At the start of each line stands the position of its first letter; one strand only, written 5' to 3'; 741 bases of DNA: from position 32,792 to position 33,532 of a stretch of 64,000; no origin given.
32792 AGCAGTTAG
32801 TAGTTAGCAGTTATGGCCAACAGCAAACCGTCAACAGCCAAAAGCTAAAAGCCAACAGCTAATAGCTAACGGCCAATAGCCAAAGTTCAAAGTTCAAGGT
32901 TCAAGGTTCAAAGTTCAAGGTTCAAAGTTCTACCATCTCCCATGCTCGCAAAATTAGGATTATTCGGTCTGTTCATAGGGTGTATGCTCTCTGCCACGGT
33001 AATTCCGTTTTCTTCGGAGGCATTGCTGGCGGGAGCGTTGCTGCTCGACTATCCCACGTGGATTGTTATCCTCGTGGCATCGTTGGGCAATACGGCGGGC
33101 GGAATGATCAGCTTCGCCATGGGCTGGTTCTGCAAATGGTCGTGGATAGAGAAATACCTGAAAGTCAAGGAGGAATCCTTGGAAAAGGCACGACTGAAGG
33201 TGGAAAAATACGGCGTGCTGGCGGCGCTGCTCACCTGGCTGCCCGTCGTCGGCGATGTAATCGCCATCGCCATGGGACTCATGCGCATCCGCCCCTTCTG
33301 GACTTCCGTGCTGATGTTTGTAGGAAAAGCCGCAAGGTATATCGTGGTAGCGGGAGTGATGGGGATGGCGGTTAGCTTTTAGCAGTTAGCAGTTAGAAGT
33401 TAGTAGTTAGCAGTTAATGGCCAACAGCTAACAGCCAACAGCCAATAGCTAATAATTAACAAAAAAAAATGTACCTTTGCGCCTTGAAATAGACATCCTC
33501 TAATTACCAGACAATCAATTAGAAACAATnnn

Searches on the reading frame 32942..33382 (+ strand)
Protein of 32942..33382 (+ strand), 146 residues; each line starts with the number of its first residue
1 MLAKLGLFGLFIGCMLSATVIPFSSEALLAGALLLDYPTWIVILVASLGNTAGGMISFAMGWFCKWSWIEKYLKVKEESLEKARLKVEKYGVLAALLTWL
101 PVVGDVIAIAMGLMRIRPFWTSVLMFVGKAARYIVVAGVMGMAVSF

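Call 18: find_encoding_contigs(protein=window:32942-33382:+, flank=3000, max_places=10)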
Protein window:32942-33382:+ (146 aa): 5 contigs read that carry it; 5 places shown.
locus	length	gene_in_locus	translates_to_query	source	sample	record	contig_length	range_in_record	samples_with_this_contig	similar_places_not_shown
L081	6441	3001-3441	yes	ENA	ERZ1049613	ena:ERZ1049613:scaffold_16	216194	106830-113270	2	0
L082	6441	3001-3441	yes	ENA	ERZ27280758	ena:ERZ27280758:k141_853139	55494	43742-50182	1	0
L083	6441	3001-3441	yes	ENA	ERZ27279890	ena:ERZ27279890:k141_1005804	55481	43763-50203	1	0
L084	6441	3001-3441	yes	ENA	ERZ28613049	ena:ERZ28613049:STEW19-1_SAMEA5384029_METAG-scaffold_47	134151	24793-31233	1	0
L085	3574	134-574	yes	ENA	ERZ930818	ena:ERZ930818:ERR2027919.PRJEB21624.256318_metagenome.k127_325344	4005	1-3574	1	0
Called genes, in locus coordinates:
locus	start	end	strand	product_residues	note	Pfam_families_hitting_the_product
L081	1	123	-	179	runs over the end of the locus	PF00293:NUDIX, PF14815:NUDIX_4 (weak)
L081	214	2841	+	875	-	PF01841:Transglut_core, PF02369:Big_1 (weak)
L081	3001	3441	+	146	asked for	PF09335:VTT_dom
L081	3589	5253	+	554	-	PF00501:AMP-binding, PF23562:AMP-binding_C_3 (weak)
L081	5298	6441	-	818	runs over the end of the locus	PF13620:CarboxypepD_reg, PF13715:CarbopepD_reg_2, PF07715:Plug, PF14905:OMP_b-brl_3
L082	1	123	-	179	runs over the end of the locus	PF00293:NUDIX, PF14815:NUDIX_4 (weak)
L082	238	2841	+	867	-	PF01841:Transglut_core, PF02369:Big_1 (weak)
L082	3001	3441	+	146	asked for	PF09335:VTT_dom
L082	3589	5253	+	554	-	PF00501:AMP-binding, PF23562:AMP-binding_C_3 (weak)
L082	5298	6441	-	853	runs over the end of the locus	PF13620:CarboxypepD_reg, PF13715:CarbopepD_reg_2, PF07715:Plug, PF14905:OMP_b-brl_3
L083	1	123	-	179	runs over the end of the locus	PF00293:NUDIX, PF14815:NUDIX_4 (weak)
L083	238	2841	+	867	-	PF01841:Transglut_core, PF02369:Big_1 (weak)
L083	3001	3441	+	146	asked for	PF09335:VTT_dom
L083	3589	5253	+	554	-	PF00501:AMP-binding, PF23562:AMP-binding_C_3 (weak)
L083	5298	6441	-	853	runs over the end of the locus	PF13620:CarboxypepD_reg, PF13715:CarbopepD_reg_2, PF07715:Plug, PF14905:OMP_b-brl_3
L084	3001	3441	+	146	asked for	PF09335:VTT_dom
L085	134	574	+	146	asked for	PF09335:VTT_dom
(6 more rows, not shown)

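Call 27: find_related_loci(query=window:32942-33379:+, collection=metagenome_contigs, flank=1200)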
Query window:32942-33379:+ (146 aa) in metagenome_contigs; peptide patterns used: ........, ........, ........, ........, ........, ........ (x = any residue, [..] = any of these).
331 stretches matched a pattern; 28 encode a relative of the query (tblastn E <= 1e-3); 28 distinct loci.
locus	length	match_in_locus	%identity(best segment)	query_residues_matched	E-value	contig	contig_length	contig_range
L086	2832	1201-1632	94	1-144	2e-80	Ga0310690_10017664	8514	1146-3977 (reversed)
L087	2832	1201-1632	93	1-144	6e-80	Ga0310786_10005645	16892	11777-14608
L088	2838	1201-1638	66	1-146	5e-70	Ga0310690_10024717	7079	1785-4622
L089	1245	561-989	66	1-143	6e-67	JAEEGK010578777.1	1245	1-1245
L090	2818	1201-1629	64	1-143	2e-63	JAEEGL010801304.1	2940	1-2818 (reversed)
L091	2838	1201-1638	66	1-146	2e-63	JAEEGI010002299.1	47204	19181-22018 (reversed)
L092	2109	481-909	66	1-143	6e-63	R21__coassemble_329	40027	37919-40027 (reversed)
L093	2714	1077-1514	66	1-146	1e-62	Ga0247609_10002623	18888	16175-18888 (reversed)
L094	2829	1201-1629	66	1-143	1e-62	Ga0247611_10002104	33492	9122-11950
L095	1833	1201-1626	68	1-142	2e-62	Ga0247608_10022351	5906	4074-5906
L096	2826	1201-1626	68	1-142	5e-62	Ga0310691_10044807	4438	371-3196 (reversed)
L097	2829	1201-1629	66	1-143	3e-61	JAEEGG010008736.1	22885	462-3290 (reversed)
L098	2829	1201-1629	66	1-143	3e-61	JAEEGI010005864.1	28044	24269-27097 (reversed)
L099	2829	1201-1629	65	1-143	2e-61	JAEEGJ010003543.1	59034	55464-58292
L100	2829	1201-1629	65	1-143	4e-60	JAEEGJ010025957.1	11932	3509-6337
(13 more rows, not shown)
